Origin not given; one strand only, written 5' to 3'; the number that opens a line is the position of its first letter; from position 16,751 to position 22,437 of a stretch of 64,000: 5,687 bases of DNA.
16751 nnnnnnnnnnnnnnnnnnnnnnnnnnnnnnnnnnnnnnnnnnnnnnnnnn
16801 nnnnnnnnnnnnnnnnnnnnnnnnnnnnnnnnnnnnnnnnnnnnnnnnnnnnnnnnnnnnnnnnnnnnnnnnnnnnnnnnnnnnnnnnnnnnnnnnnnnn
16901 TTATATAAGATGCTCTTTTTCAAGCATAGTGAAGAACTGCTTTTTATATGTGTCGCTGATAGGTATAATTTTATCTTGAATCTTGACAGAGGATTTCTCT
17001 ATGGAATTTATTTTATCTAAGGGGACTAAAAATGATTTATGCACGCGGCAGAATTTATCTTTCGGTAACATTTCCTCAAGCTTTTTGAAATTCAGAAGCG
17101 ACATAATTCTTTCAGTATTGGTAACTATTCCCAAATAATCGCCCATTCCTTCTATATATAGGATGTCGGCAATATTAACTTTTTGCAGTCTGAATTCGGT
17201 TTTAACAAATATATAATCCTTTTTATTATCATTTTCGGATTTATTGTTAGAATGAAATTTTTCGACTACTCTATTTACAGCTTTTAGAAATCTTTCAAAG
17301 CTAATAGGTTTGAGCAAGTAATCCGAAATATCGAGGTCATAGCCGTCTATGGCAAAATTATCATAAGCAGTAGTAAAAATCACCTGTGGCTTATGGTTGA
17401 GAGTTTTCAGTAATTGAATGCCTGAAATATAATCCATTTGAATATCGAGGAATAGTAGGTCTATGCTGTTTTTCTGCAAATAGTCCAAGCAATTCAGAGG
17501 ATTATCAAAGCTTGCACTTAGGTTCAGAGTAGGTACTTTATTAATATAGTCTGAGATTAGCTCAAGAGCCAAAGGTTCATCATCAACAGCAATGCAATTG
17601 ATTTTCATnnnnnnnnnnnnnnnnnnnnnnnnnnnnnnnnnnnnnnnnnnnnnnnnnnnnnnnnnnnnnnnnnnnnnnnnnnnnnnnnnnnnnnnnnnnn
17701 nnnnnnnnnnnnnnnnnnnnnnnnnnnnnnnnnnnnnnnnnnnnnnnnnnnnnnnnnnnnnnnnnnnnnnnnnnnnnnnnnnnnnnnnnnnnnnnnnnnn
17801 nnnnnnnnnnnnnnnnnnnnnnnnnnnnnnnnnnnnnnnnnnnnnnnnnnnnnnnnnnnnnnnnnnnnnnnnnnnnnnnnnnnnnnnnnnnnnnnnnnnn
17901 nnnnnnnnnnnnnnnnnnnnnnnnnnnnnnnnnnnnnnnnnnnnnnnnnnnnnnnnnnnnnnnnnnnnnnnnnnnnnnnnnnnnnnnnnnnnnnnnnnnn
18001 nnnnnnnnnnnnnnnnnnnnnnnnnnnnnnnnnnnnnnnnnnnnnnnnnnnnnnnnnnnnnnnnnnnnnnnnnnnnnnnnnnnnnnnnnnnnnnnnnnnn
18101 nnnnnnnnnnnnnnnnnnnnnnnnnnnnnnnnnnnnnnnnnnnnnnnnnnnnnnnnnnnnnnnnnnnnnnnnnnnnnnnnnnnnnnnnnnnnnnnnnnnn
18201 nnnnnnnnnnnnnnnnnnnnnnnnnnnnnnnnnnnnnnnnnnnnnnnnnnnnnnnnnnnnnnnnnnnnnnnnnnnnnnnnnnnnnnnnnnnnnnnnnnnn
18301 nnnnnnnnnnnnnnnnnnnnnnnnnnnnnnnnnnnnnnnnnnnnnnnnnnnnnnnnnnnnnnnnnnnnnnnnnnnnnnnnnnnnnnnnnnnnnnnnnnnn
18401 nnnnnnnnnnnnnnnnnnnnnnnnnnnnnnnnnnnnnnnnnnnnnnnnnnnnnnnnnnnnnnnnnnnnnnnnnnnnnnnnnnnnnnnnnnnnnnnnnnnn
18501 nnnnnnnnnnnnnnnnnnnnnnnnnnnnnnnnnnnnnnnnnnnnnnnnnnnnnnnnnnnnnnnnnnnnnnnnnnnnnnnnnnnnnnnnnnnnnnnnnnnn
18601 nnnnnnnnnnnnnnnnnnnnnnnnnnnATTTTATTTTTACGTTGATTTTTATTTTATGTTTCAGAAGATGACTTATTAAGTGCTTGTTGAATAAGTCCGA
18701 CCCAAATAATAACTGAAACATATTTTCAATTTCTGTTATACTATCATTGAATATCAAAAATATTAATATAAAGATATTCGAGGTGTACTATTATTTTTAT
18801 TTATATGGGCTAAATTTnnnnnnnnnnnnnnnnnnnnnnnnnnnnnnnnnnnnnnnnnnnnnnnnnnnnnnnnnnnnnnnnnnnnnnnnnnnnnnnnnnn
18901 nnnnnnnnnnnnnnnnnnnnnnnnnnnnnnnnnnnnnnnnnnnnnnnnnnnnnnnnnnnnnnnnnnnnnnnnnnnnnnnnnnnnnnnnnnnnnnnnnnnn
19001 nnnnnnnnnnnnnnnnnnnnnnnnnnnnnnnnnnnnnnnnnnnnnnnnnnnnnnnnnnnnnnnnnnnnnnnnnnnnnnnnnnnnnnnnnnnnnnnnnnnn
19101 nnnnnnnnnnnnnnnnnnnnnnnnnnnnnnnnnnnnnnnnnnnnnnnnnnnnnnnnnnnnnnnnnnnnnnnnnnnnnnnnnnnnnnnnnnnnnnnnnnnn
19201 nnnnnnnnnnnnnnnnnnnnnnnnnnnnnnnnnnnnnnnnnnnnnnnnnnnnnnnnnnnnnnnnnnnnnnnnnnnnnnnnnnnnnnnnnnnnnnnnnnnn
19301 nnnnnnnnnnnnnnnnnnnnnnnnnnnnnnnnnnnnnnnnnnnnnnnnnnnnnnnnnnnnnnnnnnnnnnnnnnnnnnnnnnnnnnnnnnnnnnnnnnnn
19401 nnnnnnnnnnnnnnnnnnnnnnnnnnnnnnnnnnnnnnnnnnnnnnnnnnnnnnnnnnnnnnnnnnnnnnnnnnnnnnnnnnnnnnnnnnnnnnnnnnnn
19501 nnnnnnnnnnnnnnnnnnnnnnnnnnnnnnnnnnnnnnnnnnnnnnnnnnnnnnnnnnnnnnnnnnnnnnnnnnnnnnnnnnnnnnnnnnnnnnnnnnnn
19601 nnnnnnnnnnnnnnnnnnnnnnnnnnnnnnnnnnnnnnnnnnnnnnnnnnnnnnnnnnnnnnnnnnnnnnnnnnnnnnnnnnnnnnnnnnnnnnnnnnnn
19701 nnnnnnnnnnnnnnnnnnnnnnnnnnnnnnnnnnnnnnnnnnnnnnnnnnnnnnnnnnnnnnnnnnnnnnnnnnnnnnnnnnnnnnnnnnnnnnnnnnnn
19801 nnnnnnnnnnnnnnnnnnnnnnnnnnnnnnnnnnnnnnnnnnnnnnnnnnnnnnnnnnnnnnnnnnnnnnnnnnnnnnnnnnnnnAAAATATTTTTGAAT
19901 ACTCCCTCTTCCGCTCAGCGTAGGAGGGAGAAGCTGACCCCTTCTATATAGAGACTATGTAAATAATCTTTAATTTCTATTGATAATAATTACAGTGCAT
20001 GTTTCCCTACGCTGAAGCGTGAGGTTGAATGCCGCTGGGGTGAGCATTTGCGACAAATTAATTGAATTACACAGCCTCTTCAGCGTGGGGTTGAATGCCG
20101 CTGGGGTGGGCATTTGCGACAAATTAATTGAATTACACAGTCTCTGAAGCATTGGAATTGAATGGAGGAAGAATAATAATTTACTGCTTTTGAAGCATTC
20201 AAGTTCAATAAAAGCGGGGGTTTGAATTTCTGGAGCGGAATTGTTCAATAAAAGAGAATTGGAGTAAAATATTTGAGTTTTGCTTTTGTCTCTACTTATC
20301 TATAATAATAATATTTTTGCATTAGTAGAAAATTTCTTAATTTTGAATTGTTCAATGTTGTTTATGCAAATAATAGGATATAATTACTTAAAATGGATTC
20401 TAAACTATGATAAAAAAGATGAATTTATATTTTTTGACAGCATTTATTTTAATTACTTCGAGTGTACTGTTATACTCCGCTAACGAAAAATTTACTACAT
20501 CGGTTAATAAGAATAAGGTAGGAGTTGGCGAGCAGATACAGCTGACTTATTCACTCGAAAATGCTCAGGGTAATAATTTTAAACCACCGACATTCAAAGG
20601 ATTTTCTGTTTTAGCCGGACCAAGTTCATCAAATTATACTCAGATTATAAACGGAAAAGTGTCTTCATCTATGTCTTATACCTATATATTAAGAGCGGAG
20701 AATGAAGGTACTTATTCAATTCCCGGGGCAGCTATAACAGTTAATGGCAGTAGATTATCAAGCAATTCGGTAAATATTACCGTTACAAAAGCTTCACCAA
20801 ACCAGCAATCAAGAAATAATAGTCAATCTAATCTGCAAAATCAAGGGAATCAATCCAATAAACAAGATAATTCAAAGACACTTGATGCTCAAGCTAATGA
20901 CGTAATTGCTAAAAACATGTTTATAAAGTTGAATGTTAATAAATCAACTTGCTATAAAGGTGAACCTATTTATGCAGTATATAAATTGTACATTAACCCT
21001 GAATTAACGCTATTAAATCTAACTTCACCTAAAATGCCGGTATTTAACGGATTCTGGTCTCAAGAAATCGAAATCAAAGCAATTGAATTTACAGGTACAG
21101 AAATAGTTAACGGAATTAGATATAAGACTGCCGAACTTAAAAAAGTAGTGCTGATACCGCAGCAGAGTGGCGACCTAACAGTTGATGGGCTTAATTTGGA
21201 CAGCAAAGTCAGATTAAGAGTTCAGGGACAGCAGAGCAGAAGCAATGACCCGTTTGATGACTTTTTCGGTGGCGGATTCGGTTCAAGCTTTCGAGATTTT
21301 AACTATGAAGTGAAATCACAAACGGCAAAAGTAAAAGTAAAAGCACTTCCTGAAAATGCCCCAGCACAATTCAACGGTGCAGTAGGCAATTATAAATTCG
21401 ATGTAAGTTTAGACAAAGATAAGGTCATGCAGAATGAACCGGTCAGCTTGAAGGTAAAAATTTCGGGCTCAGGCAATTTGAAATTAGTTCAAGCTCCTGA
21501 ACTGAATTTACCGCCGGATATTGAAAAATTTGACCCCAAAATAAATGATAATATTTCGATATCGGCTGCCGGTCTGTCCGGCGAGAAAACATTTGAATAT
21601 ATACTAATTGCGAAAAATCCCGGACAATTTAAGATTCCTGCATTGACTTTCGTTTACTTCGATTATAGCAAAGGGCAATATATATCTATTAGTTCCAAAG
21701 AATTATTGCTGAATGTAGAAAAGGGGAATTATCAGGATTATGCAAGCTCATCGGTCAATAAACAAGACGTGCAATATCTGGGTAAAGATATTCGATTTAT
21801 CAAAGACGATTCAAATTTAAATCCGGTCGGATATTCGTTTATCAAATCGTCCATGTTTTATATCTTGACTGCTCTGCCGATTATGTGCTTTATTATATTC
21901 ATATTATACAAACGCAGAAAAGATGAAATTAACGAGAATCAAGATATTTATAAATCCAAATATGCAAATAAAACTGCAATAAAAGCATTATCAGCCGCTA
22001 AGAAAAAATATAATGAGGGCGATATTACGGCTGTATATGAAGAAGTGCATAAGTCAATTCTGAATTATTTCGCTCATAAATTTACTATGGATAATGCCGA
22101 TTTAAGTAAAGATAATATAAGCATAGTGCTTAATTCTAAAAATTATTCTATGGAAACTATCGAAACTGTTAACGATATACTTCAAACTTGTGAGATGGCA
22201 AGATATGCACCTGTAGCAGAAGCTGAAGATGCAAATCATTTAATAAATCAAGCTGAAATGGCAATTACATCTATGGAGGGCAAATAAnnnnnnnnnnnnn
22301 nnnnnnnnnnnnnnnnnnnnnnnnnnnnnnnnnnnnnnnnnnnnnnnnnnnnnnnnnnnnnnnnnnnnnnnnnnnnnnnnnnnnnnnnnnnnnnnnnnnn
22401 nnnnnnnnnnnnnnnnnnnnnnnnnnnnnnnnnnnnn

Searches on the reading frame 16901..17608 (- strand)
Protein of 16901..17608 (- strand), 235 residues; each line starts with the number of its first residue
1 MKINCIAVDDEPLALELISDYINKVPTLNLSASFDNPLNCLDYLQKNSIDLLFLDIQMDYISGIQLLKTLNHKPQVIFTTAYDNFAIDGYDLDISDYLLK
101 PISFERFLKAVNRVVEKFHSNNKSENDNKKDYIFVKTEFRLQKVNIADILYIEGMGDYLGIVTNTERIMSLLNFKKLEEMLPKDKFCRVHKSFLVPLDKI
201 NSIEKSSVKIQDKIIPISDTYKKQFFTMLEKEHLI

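Call 4: search_protein_families(library=pfam, proteins=[window:16901-17608:-], max_evalue=0.01)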
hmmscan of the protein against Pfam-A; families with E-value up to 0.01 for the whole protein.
window:16901-17608:- (235 aa): 2 families
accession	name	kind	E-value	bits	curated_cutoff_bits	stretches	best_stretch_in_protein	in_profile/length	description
PF00072.30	Response_reg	-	7.7e-19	68.4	30.2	1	7-112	3-111/111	Response regulator receiver domain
PF04397.21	LytTR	-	1.7e-18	67.1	22.6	1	142-229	4-97/98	LytTr DNA-binding domain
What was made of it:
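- Checked: A LytTR regulator plus a LytS-type kinase lie at 16901-18627 (call 4).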

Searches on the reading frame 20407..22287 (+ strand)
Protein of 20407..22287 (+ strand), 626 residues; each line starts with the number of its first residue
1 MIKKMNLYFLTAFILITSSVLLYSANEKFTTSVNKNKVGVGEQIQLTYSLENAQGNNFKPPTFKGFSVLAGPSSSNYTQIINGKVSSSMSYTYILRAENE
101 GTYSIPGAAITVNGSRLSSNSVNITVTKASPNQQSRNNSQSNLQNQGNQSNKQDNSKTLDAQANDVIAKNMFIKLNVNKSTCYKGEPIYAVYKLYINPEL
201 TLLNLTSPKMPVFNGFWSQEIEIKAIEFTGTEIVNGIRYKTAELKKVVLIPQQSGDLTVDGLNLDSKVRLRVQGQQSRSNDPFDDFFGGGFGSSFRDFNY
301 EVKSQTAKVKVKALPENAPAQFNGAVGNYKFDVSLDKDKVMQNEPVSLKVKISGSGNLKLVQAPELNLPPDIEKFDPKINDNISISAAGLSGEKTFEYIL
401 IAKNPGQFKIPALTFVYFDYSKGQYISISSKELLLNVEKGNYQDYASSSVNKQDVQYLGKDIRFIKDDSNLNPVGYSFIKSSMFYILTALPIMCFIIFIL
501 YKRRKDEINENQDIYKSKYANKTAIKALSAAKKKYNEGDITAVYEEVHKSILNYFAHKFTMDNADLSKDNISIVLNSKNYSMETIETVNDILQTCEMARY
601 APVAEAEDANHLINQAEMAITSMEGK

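Call 36: search_protein_families(library=pfam, proteins=[window:20407-22287:+], max_evalue=0.001)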
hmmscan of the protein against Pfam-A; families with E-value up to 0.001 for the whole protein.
window:20407-22287:+ (626 aa): 2 families
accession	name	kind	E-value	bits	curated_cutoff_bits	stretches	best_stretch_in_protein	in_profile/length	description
PF13584.12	BatD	-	2e-44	150.5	24.1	2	32-126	2-92/92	BatD DUF11 like domain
PF17973.7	bMG10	-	0.0001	22.9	26.2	0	87-110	101-124/131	Bacterial Alpha-2-macroglobulin MG10 domain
